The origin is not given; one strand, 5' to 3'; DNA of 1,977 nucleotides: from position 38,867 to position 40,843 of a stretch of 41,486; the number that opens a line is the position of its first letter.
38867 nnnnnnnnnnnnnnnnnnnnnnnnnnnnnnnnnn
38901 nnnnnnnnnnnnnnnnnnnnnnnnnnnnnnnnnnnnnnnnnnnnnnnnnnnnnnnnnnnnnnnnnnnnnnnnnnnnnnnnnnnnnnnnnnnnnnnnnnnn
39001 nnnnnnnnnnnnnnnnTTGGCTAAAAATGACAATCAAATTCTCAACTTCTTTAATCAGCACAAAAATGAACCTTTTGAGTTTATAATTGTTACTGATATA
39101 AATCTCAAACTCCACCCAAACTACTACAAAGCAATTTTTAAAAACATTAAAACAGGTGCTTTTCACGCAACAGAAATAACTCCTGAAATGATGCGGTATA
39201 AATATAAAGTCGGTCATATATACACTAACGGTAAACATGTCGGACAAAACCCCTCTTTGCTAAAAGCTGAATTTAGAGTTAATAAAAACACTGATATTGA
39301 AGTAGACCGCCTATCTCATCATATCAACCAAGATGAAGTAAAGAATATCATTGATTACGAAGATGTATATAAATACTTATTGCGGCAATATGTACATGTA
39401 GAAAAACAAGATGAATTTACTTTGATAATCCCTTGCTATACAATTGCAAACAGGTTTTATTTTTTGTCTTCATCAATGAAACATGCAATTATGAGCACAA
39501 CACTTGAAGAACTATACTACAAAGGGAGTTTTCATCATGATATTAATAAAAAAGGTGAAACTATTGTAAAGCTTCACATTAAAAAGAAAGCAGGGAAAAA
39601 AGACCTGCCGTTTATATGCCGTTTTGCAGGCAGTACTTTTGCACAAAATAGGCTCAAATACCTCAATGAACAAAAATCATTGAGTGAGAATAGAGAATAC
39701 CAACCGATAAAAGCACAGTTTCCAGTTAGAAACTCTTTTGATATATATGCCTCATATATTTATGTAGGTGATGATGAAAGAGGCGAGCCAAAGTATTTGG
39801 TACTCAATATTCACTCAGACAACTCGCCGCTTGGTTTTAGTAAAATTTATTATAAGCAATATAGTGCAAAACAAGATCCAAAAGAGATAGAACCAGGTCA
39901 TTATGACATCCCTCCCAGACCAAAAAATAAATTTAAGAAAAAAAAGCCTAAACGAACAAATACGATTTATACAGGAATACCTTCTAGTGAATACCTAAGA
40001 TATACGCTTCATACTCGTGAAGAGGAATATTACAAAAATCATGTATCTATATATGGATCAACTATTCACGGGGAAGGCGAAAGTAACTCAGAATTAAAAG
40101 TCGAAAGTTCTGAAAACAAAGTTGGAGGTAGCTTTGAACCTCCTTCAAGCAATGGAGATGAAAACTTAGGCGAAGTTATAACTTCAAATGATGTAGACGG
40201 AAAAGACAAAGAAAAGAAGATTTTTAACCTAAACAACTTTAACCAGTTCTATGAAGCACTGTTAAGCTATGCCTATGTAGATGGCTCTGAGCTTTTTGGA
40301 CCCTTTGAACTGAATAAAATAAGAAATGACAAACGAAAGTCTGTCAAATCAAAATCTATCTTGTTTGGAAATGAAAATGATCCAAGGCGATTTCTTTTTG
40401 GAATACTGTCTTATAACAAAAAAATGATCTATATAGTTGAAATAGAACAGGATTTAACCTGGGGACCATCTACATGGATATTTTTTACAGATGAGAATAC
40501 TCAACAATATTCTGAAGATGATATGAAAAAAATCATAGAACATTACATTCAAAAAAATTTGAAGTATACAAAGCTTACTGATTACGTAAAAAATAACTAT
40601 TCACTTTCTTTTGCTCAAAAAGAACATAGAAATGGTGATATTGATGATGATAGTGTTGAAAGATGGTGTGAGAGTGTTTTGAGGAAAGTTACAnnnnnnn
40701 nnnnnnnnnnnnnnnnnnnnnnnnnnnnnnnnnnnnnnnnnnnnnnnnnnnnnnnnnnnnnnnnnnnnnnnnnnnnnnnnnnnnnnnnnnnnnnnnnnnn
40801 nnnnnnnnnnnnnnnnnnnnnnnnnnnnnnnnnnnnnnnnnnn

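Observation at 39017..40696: TnsE-like protein in a non-canonical, apparently orphan position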

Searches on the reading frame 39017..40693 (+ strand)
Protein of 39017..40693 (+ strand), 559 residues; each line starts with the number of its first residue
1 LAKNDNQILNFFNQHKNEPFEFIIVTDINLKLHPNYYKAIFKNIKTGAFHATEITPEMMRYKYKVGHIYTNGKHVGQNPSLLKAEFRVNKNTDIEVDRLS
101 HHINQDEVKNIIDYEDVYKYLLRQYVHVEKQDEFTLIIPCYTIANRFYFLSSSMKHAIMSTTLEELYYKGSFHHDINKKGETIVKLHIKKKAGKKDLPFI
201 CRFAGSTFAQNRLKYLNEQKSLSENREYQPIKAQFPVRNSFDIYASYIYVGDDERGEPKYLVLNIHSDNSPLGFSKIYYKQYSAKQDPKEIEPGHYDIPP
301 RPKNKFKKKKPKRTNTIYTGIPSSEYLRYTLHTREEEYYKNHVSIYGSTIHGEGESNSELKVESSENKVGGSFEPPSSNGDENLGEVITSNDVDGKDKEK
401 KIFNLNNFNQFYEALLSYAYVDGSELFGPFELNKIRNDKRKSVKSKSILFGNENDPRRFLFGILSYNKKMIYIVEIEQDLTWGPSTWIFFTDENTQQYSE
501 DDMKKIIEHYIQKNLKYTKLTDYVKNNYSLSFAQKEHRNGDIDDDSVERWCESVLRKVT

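Call 3: search_protein_families(library=pfam, proteins=[window:39017-40693:+], max_evalue=1)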
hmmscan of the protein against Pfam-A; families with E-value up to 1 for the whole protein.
window:39017-40693:+ (559 aa): 2 families
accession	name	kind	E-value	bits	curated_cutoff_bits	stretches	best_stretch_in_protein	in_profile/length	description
PF18623.6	TnsE_C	-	0.0017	18.7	26.7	1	445-552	35-143/145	TnsE C-terminal domain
PF01015.23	Ribosomal_S3Ae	-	0.046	13.7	29.3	0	487-528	118-159/191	Ribosomal S3Ae family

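Call 4: search_protein_families(library=ncbifam, proteins=[window:39017-40693:+], max_evalue=1)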
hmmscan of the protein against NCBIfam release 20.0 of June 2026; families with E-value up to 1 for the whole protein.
window:39017-40693:+ (559 aa): 0 families

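Call 5: search_protein_families(library=padloc, proteins=[window:39017-40693:+], max_evalue=1)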
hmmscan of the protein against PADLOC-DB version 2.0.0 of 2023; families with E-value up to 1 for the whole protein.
window:39017-40693:+ (559 aa): 0 families

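Call 6: search_solved_structures(query=window:39017-40693:+, max_evalue=10)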
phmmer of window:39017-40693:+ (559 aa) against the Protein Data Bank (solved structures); distinct sequences matched with E-value up to 10: 0.

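Call 7: find_homologous_proteins(query=window:39017-40693:+)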
Query window:39017-40693:+ (559 aa): 125 proteins with E <= 0.001 among 4860 candidates; the best 120 are listed.
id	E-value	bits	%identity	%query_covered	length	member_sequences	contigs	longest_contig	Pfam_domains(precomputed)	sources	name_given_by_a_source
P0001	0.0e+0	1274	100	100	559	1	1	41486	-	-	-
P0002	0.0e+0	1113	87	100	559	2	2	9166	-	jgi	jgi:hypothetical protein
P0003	2.3e-260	883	68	100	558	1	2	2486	-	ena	-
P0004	1.2e-259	881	69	100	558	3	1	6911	-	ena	-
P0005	2.4e-256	870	68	100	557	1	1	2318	-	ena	-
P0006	3.9e-255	866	68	100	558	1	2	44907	-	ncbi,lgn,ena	-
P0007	3.6e-253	859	67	100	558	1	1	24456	-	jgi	jgi:hypothetical protein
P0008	7.3e-253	858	67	100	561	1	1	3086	-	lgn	-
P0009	1.7e-252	857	67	100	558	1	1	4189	-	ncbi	-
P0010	2.9e-252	857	67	100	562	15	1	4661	-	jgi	-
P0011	1.4e-251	854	67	100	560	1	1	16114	-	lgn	-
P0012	2.7e-251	853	66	100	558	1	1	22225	-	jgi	-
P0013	7.6e-251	852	67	100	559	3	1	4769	-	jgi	jgi:hypothetical protein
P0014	1.1e-250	851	67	100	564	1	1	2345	-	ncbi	-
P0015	1.9e-250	851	67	100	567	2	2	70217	-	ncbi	-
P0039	1.1e-243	828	65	100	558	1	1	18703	PF18623.7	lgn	-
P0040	1.6e-243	828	66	100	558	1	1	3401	PF18623.7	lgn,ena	-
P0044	8.3e-237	805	64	100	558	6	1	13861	PF18623.7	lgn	-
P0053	5.2e-227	773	61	100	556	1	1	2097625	PF18623.7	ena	-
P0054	2.3e-226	771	61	100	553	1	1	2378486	-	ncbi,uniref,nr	ncbi:hypothetical protein FJR48_08665 [Sulfurimonas lithotrophica]|uniref:TnsE C-terminal domain-con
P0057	7.7e-225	766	68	90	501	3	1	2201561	-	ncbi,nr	ncbi:hypothetical protein Suden_0702 [Sulfurimonas denitrificans DSM 1251]|nr:hypothetical protein S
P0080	6.4e-149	515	45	98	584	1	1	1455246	-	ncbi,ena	-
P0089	1.0e-93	333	36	100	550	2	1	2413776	PF18623.7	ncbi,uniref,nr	ncbi:Tn7-like element transposition protein TnsE [Sulfurimonas sp. SWIR-19]|uniref:Tn7-like element 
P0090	3.1e-93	332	36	100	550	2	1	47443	PF18623.7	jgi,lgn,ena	-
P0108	8.3e-73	264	33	99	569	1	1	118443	-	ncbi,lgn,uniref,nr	ncbi:hypothetical protein [Arcobacter lacus]|uniref:Uncharacterized protein n=1 Tax=Arcobacter lacus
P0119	1.6e-69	253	33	100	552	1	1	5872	PF18623.7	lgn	-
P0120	3.7e-66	242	31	99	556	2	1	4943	PF18623.7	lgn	-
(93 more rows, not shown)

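Call 8: find_encoding_contigs(protein=window:39017-40693:+, flank=10000, max_places=6)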
Protein window:39017-40693:+ (559 aa): no gene with exactly this product is on record in the collection.

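Call 9: find_encoding_contigs(protein=P0002, flank=10000, max_places=3)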
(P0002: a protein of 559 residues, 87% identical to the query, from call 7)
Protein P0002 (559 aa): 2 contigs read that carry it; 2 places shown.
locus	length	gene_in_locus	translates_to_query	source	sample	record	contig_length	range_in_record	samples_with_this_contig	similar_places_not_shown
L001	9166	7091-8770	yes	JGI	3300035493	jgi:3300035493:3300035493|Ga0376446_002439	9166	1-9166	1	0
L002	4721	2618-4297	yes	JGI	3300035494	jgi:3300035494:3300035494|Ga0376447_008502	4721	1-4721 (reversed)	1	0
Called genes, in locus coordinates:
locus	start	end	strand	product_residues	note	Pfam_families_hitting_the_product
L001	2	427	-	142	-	?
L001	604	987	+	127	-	PF02623:FliW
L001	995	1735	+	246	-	PF03807:F420_oxidored, PF14748:P5CR_dimer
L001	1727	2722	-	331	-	PF01075:Glyco_transf_9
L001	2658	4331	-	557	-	PF00664:ABC_membrane, PF02463:SMC_N, PF00005:ABC_tran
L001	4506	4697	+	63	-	PF00830:Ribosomal_L28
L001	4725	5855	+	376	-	PF07885:Ion_trans_2, PF02254:TrkA_N, PF02080:TrkA_C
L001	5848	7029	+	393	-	PF01960:ArgJ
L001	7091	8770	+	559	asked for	-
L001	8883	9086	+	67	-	-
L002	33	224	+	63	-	PF00830:Ribosomal_L28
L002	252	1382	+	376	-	PF07885:Ion_trans_2, PF02254:TrkA_N, PF02080:TrkA_C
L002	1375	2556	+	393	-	PF01960:ArgJ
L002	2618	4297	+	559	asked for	-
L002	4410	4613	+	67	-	-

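Call 10: find_encoding_contigs(protein=P0054, flank=10000, max_places=2)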
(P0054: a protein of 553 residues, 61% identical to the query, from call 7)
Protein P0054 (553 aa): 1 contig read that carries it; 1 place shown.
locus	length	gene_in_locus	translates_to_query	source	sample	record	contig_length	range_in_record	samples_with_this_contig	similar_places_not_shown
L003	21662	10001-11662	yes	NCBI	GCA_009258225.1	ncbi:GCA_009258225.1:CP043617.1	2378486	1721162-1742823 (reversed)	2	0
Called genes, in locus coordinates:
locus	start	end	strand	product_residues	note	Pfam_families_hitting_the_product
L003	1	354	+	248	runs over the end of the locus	PF00106:adh_short, PF08659:KR, PF13561:adh_short_C2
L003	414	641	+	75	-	PF14573:PP-binding_2 (weak), PF00550:PP-binding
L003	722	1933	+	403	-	PF00109:ketoacyl-synt, PF02801:Ketoacyl-synt_C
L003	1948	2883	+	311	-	PF03255:ACCA, PF01039:Carboxyl_trans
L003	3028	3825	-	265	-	PF00929:RNase_T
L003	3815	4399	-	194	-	PF00697:PRAI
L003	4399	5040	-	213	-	PF00834:Ribul_P_3_epim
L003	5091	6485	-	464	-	PF13690:CheX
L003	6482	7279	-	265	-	PF08668:HDOD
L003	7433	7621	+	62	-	PF00830:Ribosomal_L28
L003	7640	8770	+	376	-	PF07885:Ion_trans_2, PF02254:TrkA_N, PF02080:TrkA_C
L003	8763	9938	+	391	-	PF01960:ArgJ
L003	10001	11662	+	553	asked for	-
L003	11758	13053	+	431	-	-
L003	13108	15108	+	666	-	-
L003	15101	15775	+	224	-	-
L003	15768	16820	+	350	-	-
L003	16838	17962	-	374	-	PF06527:TniQ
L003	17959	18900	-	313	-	PF05621:TniB, PF13401:AAA_22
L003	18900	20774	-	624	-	PF09299:Mu-transpos_C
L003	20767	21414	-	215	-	PF08722:Tn7_TnsA-like_N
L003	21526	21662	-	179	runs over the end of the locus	-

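Call 11: find_encoding_contigs(protein=P0089, flank=10000, max_places=2)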
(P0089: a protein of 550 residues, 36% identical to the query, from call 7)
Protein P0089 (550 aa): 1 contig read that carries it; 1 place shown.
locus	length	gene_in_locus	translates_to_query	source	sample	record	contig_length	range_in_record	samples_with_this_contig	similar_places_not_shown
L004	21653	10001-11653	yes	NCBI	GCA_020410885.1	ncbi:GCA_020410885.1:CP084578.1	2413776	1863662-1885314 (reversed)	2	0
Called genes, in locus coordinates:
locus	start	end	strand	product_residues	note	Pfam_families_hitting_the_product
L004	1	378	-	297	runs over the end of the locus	PF07478:Dala_Dala_lig_C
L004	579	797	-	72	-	PF00313:CSD, PF08206:OB_RNB (weak)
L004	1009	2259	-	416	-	PF02403:Seryl_tRNA_N, PF00587:tRNA-synt_2b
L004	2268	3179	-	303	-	PF02219:MTHFR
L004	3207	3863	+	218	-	PF00702:Hydrolase, PF12710:HAD, PF13419:HAD_2 (faint), PF08282:Hydrolase_3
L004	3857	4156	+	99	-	-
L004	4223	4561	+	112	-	-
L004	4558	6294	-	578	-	-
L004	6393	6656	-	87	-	PF01084:Ribosomal_S18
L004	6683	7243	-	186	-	PF00436:SSB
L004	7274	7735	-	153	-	PF01250:Ribosomal_S6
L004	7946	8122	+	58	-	PF13936:HTH_38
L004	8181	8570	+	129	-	PF03400:DDE_Tnp_IS1 (weak)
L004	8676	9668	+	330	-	PF04748:Polysacc_deac_2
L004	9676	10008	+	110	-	PF02481:DNA_processg_A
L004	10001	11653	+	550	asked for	PF18623:TnsE_C (weak)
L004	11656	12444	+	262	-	PF02481:DNA_processg_A, PF18306:LDcluster4 (faint)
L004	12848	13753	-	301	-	-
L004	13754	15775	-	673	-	PF24389:ORC-CDC6-like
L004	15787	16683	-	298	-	PF24390:PRTase-CE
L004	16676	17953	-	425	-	PF02384:N6_Mtase, PF07669:Eco57I, PF01420:Methylase_S (weak)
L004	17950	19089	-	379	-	PF06527:TniQ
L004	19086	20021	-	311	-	PF05621:TniB, PF13401:AAA_22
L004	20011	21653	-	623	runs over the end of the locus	PF00665:rve (weak), PF09299:Mu-transpos_C (weak)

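Call 19: search_solved_structures(query=A1, max_evalue=10, show_alignments=2)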
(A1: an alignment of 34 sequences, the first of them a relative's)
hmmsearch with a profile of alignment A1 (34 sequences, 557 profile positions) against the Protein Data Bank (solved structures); distinct sequences matched with E-value up to 10: 0.

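Call 20: search_protein_families(library=pfam, alignment_id=A1, max_evalue=0.01)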
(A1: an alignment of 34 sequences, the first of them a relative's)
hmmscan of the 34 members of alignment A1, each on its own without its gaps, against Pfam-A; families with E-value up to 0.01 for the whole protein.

A. member 1, P0001 (559 aa): 1 family
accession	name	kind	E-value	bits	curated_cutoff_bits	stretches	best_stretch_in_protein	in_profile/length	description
PF18623.6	TnsE_C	-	0.0017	18.7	26.7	1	445-552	35-143/145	TnsE C-terminal domain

B. families by the number of members that match (of 34 scanned): 2 families
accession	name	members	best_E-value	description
PF18623.6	TnsE_C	14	9.8e-08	TnsE C-terminal domain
PF17311.7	DUF5358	1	0.0076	Family of unknown function (DUF5358)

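Call 22: find_related_loci(query=A1, collection=genome_contigs, flank=10000)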
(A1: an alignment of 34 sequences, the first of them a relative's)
Query A1 (559 aa) in genome_contigs; peptide patterns used: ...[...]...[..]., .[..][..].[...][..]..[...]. (x = any residue, [..] = any of these).
88 stretches matched a pattern; 22 encode a relative of the query (tblastn E <= 1e-3); 22 distinct loci.
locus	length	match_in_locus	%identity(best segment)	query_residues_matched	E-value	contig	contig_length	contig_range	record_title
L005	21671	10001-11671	68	1-559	0e+0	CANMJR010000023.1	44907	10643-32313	MAG: Helicobacteraceae bacterium isolate ZH-15may19-122 genome assembly, contig: ZH-15May19-c1455, whole genome shotgun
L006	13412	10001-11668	67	1-558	0e+0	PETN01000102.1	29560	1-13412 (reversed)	MAG: Sulfurimonas sp. CG01_land_8_20_14_3_00_36_23 CG01_land_8_20_14_3.00_scaffold_107_c, whole genome shotgun sequence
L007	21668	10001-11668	66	1-558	0e+0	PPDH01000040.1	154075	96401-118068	MAG: Sulfurimonas sp. isolate BM502 sc_470, whole genome shotgun sequence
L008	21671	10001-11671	66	1-559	0e+0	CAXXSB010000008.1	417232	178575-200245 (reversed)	MAG: Sulfurimonadaceae bacterium isolate 9b364b69-d344-45b3-aabe-164544d75914 genome assembly, contig: contig_8, whole g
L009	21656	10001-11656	66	1-554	0e+0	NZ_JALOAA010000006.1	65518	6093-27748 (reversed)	MAG: Sulfurimonas sp. isolate SO_2017_LW2 bin 12 scaffold_999_c1_LW138R_2017, whole genome shotgun sequence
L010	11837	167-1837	66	1-559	0e+0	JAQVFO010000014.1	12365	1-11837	MAG: Candidatus Gracilibacteria bacterium isolate STE_160 NODE_12595_length_12365_cov_6.887400_Sandtown_E, whole genome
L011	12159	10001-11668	67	1-558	0e+0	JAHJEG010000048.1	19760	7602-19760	MAG: bacterium isolate Modern_marine_glass_biofilm.mb.119 Modern_marine_gla.mb.119_k141_1054054, whole genome shotgun se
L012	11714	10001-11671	65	1-558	0e+0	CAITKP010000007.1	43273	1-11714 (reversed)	MAG: uncultured Campylobacterales bacterium isolate YR2_bin-0300 genome assembly, contig: bin-0300:007/107, whole genome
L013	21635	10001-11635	53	11-558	0e+0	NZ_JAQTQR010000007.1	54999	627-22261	MAG: Sulfuricurvum sp. isolate STB_144 NODE_1191_length_54999_cov_6.324974_Sandtown_B, whole genome shotgun sequence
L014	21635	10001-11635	54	11-558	0e+0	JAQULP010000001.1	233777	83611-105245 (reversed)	MAG: Sulfuricurvum sp. isolate STD1_133 NODE_92_length_233777_cov_6.178429_Sandtown_D1, whole genome shotgun sequence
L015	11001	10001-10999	69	1-332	7e-143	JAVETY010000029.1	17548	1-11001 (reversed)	MAG: Sulfurimonadaceae bacterium isolate BF2_26 NODE_1634_length_17548_cov_3.728007_Biofilm2, whole genome shotgun seque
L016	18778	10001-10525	69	1-175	3e-77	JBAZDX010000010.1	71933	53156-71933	MAG: Sulfurimonas sp. isolate SO_2017_LW3_110 NODE_730_length_71933_cov_6.448598_LW162_2017, whole genome shotgun sequen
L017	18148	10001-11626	36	1-555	5e-79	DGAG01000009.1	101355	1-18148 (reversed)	MAG TPA_asm: Epsilonproteobacteria bacterium UBA4036 UBA4036_contig_33, whole genome shotgun sequence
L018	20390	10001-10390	66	1-130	2e-51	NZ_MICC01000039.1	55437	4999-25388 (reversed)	MAG: Sulfurimonas sp. RIFOXYB12_FULL_35_9 rifoxyb3_full_scaffold_259, whole genome shotgun sequence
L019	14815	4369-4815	54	7-159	9e-47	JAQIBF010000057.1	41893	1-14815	MAG: Helicobacteraceae bacterium isolate GH11 k119_426927, whole genome shotgun sequence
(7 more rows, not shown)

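Call 30: predict_structure(alignment_id=A1)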
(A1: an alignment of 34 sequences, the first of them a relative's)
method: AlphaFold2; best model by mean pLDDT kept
length: 559 residues; sequences in the alignment: 34
mean_pLDDT: 72.9   pTM: 0.56
mean pLDDT of the five models: 72.9, 71.7, 70.9, 69.6, 68.4
residues with pLDDT >= 90: 126; 70-90: 278; 50-70: 46; < 50: 109
segments of 3 or more residues with pLDDT < 50: 1-6, 285-287, 292-336, 350-401
pLDDT, mean of each block of 10 residues (from residue 1): 47 85 89 83 88 85 85 79 88 88 84 77 92 94 91 81 77 79 80 80 86 83 74 91 92 93 91 80 55 37 33 32 30 44 64 32 24 29 28 33 70 74 82 85 82 85 86 87 82 82 93 87 91 73 60 79
secondary structure, 60 per line:
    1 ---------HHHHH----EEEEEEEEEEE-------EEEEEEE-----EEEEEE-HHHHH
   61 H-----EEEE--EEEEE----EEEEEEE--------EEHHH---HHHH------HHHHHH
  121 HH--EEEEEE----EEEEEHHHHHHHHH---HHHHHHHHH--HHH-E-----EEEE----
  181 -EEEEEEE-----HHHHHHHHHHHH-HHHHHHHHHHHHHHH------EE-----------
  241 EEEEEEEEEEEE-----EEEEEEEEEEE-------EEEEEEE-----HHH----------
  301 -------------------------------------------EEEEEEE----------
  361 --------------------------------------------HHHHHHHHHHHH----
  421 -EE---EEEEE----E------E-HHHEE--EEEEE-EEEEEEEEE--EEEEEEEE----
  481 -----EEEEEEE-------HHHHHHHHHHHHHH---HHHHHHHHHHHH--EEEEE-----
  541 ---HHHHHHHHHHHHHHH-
elements in order: H10-14 E19-29 E37-43 E49-54 H56-61 E67-70 E73-77 E82-88 H105-108 H115-122 E125-130 E135-139 H140-148 H152-160 E173-176 E182-188 H194-205 H207-221 E241-252 E258-268 E276-282 E344-350 H405-416 E427-431 E452-456 E458-466 E469-476 E486-492 H500-513 H517-528 E531-535 H544-558

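Call 35: fold_search(model_id=the predicted structure, library=pdb)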
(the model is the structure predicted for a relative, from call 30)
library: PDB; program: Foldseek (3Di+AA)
matches with E <= 10: 279; with E <= 0.001: 4
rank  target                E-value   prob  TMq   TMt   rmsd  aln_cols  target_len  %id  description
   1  5d17_H                6.4e-04  1.00  0.21  0.64   3.9       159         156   14  Structure of the C-terminal domain of TnsE at 2.85 resolution (released 2015-09-30)
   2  5d17_B                6.8e-04  1.00  0.20  0.61   4.3       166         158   15  Structure of the C-terminal domain of TnsE at 2.85 resolution (released 2015-09-30)
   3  5d17_A                8.1e-04  1.00  0.21  0.63   3.9       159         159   15  Structure of the C-terminal domain of TnsE at 2.85 resolution (released 2015-09-30)
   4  5d17_D                9.6e-04  1.00  0.20  0.62   4.0       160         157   16  Structure of the C-terminal domain of TnsE at 2.85 resolution (released 2015-09-30)
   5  5d16_B                1.8e-03  1.00  0.20  0.57   6.7       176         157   15  Structure of the C-terminal domain of TnsE double mutant - A453V/D523N (released 2015-09-30)
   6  5d16_A                1.9e-03  1.00  0.20  0.59   6.5       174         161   13  Structure of the C-terminal domain of TnsE double mutant - A453V/D523N (released 2015-09-30)
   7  9d5l_A                3.3e-03  1.00  0.22  0.68   4.1       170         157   14  The C-terminal domain of Thiopseudomonas alkaliphila Tn7 TnsE bound to DNA (released 2025-09-03)
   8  7r4x_H                2.8e-01  0.07  0.09  0.17  14.5       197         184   10  Cryo-EM reconstruction of the human 40S ribosomal subunit - Full map (released 2023-02-22)
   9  6hxv_B                4.2e-01  0.12  0.08  0.20  13.9       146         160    8  Crystal structure of the head and coiled-coil domains of zebrafish CCDC61 (F129E/D130A) (released 2020-04-29)
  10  9f9u                  4.9e-01  0.06  0.08  0.16  11.8       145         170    8  Crystal structure of Saccharolobus solfataricus NusA2 (released 2024-10-02)
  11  4v6w_AH               4.9e-01  0.04  0.07  0.14  13.8       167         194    9  Structure of the D. melanogaster 80S ribosome (released 2014-07-09)
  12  6hxy_B                5.2e-01  0.10  0.08  0.21  14.1       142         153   10  Crystal structure of the head and coiled-coil domains of zebrafish CCDC61 (released 2020-04-29)
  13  8ip8_hb               5.5e-01  0.06  0.08  0.18  13.1       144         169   11  Wheat 80S ribosome stalled on AUG-Stop boron dependently (released 2024-02-21)
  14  2vgr_A                5.5e-01  0.03  0.08  0.15  17.8       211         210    9  Structure of the WT-Phycoerythrobilin Synthase PebS from the Cyanophage P-SSM2 in Complex with the bound Substrate Bil (released 2008-08-05)
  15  9bkd_G                5.8e-01  0.06  0.08  0.18  15.1       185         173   10  The structure of human Pdcd4 bound to the 40S small ribosomal subunit (released 2024-09-04)
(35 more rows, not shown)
